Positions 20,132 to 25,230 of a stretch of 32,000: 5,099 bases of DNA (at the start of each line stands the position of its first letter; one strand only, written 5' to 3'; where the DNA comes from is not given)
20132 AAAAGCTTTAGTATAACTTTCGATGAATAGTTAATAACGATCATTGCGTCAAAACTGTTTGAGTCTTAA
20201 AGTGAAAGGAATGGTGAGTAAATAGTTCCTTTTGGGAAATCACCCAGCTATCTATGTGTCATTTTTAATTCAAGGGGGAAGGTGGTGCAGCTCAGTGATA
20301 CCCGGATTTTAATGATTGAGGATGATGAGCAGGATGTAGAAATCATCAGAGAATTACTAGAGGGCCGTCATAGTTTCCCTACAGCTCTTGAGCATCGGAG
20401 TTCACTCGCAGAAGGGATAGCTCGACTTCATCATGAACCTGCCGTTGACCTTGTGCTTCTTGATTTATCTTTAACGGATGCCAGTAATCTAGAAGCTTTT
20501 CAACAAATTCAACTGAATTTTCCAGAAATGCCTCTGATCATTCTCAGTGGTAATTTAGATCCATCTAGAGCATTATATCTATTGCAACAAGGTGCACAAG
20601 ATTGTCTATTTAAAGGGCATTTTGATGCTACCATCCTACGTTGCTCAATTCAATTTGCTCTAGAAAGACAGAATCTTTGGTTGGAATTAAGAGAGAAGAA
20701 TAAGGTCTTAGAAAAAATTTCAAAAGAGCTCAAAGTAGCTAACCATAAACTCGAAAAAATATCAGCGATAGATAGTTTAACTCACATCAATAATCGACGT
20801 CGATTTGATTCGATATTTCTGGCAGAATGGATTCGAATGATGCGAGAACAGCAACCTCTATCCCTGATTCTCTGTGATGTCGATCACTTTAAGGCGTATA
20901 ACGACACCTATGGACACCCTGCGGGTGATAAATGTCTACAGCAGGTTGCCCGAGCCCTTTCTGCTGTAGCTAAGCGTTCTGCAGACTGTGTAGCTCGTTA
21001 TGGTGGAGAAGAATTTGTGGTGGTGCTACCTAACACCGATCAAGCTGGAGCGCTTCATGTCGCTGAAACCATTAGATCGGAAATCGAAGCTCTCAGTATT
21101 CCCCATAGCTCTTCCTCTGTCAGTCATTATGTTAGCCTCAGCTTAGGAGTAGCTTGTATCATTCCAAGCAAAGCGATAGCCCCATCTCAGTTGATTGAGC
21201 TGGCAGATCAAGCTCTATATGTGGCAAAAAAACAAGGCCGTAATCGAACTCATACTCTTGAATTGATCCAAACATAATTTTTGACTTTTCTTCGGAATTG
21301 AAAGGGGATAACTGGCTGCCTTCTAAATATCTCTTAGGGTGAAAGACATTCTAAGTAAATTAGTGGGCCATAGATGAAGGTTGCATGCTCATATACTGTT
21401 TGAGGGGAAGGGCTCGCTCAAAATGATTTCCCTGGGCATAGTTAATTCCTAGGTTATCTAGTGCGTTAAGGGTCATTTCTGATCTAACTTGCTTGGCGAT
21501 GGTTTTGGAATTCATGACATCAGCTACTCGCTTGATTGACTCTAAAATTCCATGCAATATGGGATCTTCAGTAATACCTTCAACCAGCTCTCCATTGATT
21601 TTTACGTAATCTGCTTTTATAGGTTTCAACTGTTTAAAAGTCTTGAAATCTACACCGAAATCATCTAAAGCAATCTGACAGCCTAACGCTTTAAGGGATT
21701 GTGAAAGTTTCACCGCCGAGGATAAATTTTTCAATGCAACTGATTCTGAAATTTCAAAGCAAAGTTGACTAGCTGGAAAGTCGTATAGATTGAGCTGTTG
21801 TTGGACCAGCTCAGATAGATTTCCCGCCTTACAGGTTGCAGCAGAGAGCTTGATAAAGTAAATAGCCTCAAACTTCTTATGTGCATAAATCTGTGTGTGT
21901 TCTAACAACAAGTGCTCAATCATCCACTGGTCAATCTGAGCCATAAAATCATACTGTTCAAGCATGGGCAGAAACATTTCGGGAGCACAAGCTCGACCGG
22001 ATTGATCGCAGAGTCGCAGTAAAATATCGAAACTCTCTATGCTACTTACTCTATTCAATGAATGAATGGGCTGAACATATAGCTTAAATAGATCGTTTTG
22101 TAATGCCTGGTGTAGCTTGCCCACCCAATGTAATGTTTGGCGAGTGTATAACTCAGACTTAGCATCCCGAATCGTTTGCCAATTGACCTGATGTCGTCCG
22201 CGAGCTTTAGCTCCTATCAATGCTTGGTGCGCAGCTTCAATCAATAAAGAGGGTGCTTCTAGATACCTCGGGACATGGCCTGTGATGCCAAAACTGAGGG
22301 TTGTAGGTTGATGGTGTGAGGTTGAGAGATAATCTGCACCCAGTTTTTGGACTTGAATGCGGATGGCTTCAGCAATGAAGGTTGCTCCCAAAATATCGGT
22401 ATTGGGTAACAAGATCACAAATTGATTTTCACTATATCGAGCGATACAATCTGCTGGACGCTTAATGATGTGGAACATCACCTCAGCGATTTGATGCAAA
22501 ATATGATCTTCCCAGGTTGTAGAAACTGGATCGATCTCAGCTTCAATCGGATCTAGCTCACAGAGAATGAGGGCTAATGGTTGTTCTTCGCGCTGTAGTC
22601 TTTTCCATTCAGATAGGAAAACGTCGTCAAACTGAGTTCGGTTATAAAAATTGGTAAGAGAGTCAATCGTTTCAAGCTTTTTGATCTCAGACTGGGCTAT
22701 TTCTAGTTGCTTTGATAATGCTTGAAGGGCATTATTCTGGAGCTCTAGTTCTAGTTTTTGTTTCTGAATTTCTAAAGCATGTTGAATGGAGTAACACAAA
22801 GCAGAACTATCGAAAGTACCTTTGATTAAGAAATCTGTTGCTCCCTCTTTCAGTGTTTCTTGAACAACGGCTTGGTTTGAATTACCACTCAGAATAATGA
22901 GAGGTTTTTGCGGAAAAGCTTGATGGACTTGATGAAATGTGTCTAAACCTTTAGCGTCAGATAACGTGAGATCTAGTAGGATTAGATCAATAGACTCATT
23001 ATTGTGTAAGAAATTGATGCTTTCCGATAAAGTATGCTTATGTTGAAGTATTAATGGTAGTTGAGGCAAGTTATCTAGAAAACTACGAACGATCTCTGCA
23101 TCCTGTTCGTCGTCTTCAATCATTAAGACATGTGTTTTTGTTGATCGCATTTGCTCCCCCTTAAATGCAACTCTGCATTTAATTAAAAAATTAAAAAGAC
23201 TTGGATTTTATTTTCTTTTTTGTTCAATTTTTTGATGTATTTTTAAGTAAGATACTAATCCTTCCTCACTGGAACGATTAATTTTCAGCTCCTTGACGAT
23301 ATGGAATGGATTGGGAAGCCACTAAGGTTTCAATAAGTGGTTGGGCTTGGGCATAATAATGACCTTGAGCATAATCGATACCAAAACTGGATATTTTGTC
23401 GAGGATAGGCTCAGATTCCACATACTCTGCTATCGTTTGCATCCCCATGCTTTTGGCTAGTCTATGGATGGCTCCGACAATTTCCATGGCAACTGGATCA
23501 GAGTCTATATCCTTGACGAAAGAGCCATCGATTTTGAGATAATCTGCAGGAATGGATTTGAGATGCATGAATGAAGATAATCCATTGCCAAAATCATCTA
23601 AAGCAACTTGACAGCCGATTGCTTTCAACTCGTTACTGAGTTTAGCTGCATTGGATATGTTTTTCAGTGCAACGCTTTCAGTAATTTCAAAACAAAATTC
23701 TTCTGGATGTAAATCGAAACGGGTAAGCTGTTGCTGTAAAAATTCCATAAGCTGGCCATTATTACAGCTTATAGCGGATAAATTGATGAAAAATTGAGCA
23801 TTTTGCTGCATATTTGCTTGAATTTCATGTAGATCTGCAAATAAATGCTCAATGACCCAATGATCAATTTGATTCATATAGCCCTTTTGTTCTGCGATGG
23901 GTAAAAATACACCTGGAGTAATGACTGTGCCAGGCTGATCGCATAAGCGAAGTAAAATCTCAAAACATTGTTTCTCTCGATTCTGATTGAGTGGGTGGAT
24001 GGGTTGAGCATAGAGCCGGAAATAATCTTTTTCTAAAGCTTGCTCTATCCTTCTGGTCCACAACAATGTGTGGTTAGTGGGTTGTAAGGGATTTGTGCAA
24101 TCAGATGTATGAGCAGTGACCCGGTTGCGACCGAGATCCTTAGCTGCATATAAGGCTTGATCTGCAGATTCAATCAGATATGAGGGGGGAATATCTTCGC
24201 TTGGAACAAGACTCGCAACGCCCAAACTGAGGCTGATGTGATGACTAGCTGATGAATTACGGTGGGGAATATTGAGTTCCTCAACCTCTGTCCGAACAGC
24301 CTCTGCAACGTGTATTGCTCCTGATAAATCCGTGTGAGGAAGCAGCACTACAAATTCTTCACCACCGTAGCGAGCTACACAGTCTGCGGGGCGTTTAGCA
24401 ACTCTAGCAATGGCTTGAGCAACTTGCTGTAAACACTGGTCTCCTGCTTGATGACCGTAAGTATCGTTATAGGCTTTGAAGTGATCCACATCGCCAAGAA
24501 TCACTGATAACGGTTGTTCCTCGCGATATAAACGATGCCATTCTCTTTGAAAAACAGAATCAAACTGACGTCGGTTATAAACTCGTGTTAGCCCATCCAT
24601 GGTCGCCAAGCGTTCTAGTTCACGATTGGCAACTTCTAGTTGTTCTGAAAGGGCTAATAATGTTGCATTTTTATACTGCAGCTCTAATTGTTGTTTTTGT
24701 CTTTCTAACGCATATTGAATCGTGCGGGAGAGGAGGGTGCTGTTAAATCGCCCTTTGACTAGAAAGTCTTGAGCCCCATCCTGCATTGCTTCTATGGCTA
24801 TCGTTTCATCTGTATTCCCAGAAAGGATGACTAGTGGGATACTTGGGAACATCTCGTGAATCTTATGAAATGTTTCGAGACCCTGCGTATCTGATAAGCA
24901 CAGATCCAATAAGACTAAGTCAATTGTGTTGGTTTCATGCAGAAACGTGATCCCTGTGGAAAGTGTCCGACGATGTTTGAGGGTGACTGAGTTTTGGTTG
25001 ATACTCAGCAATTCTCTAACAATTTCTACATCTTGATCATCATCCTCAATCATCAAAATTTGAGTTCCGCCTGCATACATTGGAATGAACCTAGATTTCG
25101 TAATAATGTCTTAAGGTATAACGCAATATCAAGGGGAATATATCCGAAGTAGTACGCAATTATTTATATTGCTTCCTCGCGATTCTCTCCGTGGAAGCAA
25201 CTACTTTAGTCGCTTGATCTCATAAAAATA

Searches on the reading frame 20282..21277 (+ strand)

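Call 40: search_protein_families(library=pfam, proteins=[window:20282-21277:+], max_evalue=0.001)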
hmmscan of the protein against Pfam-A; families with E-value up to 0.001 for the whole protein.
window:20282-21277:+ (331 aa): 2 families
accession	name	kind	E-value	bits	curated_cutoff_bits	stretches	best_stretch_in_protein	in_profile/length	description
PF00990.26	GGDEF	-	1.5e-53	181.3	23.8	1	162-322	2-161/161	Diguanylate cyclase, GGDEF domain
PF00072.30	Response_reg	-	2.8e-13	50.4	30.2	1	9-112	1-100/111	Response regulator receiver domain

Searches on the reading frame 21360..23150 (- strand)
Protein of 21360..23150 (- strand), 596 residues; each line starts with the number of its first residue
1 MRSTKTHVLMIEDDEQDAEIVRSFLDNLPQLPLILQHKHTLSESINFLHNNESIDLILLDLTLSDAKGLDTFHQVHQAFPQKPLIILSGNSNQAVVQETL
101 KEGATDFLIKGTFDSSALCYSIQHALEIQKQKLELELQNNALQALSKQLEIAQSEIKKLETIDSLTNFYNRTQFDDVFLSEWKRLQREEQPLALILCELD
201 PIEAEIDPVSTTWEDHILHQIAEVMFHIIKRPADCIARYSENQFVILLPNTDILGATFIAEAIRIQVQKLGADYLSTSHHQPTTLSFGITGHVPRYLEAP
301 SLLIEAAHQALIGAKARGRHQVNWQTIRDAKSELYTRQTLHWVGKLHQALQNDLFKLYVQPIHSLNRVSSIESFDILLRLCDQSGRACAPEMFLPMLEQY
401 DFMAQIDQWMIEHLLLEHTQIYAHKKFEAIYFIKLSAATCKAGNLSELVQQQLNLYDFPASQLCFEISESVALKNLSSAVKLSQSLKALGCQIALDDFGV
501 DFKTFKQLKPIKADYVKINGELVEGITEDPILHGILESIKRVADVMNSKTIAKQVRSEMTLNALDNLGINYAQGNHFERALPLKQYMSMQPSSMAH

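Call 40: search_protein_families(library=pfam, proteins=[window:21360-23150:-], max_evalue=0.001)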
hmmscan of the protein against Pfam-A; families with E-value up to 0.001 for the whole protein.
window:21360-23150:- (596 aa): 3 families
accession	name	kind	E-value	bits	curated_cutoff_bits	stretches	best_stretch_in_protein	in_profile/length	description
PF00563.25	EAL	-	2.4e-47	161.7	31.3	1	345-579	3-235/236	EAL domain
PF00990.26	GGDEF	-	7.9e-24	84.7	23.8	1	162-320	3-160/161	Diguanylate cyclase, GGDEF domain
PF00072.30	Response_reg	-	1.3e-13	51.5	30.2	1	8-118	1-106/111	Response regulator receiver domain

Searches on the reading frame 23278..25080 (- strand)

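Call 40: search_protein_families(library=pfam, proteins=[window:23278-25080:-], max_evalue=0.001)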
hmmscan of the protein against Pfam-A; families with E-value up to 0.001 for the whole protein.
window:23278-25080:- (600 aa): 4 families
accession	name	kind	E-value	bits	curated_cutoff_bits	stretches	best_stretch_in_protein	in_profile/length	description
PF00563.25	EAL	-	4.7e-60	203.3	31.3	1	343-578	2-235/236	EAL domain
PF00990.26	GGDEF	-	7.1e-53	179.1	23.8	1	159-320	1-161/161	Diguanylate cyclase, GGDEF domain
PF00072.30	Response_reg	-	6.5e-16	58.9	30.2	1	8-111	1-101/111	Response regulator receiver domain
PF17853.6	GGDEF_2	-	0.00061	20.5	24.5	0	186-301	18-107/116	GGDEF-like domain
